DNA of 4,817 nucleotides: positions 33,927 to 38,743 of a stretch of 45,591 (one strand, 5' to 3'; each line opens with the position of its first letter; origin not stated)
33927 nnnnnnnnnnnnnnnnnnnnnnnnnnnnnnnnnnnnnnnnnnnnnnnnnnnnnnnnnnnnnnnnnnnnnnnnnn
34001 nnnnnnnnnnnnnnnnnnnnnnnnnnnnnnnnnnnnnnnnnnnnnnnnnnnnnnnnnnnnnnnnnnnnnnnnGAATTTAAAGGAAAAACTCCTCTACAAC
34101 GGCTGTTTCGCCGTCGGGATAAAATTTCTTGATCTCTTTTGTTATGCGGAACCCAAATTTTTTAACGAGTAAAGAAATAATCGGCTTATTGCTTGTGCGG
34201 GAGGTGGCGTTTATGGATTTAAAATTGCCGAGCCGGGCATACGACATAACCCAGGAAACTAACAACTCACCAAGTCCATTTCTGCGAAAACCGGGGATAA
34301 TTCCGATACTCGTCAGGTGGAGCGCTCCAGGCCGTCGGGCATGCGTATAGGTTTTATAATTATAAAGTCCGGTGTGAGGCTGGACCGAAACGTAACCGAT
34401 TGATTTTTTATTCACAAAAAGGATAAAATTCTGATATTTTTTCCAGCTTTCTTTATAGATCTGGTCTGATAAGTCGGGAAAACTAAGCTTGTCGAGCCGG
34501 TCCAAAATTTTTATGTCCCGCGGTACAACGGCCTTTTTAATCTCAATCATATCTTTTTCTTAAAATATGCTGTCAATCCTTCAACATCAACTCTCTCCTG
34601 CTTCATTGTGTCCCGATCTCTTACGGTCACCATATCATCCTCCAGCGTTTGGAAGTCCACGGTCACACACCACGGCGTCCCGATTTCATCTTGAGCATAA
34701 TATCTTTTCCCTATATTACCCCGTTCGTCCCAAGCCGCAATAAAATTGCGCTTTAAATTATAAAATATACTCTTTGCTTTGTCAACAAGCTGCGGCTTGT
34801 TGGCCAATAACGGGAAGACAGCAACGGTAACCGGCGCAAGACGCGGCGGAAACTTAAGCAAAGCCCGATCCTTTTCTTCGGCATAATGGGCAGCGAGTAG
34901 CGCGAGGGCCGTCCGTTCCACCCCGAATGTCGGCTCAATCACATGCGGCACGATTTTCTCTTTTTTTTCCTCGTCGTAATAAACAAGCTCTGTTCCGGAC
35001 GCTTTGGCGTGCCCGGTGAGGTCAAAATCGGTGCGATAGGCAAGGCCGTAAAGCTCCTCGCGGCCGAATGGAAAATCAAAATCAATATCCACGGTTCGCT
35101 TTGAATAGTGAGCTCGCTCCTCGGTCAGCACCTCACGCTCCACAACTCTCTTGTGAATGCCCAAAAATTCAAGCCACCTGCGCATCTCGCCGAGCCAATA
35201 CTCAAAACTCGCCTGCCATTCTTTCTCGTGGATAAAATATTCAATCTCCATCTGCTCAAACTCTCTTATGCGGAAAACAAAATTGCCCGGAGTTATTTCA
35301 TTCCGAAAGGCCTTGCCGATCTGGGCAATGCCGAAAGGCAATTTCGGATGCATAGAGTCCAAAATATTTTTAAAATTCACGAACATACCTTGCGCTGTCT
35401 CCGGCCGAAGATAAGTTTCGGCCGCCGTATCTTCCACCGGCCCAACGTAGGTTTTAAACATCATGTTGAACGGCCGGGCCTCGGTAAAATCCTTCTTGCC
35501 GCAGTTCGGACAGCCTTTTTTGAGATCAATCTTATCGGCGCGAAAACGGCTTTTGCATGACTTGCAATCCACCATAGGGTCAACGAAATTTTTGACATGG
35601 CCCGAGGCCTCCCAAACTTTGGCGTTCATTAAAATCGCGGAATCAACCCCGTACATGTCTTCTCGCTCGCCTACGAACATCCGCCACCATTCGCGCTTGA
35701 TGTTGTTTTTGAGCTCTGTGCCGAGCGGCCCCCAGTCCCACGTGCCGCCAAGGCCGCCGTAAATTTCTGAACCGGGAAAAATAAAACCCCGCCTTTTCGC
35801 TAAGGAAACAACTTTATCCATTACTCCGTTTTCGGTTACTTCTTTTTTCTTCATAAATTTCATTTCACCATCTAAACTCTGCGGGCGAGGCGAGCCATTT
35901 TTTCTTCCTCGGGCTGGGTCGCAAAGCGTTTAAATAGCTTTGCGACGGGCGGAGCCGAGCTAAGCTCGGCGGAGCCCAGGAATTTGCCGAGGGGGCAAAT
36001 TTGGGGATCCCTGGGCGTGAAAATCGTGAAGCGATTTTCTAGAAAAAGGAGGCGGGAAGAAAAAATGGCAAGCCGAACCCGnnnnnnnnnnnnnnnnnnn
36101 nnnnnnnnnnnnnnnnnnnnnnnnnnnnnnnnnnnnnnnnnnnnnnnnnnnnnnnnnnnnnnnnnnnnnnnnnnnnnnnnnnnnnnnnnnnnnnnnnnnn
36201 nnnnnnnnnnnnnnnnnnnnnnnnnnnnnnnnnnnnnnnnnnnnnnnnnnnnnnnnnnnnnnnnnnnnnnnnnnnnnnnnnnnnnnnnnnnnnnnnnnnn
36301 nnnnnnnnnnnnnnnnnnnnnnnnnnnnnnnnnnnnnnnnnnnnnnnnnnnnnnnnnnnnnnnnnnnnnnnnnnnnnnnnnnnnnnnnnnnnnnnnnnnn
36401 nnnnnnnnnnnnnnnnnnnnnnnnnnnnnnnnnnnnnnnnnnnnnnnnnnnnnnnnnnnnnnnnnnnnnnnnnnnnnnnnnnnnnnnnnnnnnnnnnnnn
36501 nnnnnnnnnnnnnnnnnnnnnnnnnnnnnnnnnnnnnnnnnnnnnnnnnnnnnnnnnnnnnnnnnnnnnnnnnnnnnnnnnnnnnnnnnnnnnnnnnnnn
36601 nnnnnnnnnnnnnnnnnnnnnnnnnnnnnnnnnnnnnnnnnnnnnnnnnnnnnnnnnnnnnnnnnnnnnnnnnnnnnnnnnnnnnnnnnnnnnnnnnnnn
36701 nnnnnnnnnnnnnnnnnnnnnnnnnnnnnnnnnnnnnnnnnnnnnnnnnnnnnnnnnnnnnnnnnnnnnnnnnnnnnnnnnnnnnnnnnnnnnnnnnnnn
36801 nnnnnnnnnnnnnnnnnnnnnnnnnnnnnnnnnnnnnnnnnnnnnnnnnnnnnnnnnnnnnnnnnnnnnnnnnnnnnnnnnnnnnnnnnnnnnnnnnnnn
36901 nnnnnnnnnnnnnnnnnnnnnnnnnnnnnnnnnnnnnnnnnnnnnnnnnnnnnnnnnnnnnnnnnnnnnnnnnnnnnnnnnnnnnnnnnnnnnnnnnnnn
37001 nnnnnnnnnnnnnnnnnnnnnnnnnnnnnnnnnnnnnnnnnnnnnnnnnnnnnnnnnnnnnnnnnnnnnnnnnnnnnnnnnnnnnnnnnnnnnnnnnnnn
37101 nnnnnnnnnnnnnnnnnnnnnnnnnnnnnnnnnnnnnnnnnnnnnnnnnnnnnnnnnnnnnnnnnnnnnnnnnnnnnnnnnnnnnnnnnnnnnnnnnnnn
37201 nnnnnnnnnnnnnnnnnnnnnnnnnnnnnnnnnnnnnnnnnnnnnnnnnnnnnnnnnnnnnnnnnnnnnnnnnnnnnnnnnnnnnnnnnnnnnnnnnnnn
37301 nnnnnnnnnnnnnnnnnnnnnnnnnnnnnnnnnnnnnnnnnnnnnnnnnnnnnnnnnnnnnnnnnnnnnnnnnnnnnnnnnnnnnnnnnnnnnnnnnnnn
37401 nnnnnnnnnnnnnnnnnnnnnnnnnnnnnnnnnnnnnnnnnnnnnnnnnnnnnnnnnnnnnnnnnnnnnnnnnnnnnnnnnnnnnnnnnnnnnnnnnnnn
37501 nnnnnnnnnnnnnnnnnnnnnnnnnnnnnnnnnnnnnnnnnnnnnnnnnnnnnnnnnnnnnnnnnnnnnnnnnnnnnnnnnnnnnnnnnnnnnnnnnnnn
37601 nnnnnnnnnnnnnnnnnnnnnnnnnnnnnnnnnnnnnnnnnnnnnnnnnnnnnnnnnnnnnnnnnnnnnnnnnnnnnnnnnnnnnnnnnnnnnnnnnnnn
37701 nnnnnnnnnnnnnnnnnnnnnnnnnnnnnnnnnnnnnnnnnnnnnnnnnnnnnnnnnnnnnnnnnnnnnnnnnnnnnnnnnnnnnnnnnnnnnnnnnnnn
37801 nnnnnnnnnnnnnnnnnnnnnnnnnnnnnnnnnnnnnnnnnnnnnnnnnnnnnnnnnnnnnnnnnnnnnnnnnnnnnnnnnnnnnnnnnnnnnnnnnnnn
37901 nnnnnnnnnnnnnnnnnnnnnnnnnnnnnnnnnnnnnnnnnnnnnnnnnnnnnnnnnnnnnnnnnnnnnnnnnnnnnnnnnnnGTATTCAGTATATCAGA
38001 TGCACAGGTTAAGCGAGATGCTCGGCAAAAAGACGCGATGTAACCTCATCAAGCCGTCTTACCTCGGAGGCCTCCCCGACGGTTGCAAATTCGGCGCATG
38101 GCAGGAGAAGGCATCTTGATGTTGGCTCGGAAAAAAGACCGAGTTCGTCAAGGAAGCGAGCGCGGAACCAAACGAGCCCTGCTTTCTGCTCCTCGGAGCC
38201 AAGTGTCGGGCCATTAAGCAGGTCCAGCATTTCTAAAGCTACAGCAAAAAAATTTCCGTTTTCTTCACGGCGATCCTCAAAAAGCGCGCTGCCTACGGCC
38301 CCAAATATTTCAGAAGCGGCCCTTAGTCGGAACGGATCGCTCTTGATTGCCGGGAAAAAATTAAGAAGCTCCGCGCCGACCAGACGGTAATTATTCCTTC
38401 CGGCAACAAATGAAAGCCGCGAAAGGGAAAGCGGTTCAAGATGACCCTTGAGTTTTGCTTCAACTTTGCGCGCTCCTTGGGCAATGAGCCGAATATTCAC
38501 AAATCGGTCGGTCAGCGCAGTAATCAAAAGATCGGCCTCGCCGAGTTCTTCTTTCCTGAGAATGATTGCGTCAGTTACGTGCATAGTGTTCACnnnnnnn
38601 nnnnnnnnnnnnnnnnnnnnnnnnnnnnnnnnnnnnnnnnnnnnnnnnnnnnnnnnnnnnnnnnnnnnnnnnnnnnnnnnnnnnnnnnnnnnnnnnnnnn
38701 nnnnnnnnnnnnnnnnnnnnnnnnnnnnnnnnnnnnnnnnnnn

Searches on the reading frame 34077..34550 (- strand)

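Call 18: search_protein_families(library=pfam, proteins=[window:34077-34550:-], max_evalue=0.01)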
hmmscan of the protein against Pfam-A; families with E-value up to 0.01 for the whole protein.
window:34077-34550:- (157 aa): 3 families
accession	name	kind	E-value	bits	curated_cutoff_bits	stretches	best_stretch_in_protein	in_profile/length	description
PF00583.31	Acetyltransf_1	-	6.3e-10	39.8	20.7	1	28-134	20-116/116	Acetyltransferase (GNAT) family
PF13508.13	Acetyltransf_7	-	3.3e-05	24.6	27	1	42-135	6-83/84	Acetyltransferase (GNAT) domain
PF13673.13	Acetyltransf_10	-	0.0058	17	23.6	0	36-123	28-100/128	Acetyltransferase (GNAT) domain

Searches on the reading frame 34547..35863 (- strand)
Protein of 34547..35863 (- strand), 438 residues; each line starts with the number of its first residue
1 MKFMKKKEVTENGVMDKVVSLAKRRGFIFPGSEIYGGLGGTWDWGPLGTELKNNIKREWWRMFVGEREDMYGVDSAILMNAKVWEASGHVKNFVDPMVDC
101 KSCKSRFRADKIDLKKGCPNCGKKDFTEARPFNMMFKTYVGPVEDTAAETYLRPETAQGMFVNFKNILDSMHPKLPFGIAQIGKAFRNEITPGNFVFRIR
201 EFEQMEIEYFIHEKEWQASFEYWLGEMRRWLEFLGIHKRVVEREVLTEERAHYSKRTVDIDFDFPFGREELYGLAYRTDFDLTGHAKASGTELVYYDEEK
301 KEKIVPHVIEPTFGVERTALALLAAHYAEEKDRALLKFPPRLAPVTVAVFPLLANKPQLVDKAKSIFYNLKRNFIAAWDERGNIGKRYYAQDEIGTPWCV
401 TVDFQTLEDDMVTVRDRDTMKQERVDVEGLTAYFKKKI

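Call 85: search_protein_families(library=pfam, proteins=[window:34547-35863:-], max_evalue=0.001)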
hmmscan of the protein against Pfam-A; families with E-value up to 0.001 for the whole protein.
window:34547-35863:- (438 aa): 3 families
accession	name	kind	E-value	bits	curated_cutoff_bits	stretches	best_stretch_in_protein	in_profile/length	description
PF03129.25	HGTP_anticodon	-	3.2e-18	66.1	21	1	347-436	2-93/94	Anticodon binding domain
PF00587.30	tRNA-synt_2b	-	7e-16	59.2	29.3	1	145-325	5-178/179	tRNA synthetase class II core domain (G, H, P, S and T)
PF09845.14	OapC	-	0.0001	23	23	1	100-127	4-31/133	Origin-associated protein OapC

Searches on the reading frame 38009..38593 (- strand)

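Call 85: search_protein_families(library=pfam, proteins=[window:38009-38593:-], max_evalue=0.001)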
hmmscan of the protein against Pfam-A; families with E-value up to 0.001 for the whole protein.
window:38009-38593:- (194 aa): 1 family
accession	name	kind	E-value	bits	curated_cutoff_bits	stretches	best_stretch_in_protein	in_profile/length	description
PF11967.14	RecO_N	-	2.9e-13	50.1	27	1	4-80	3-80/80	Recombination protein O N terminal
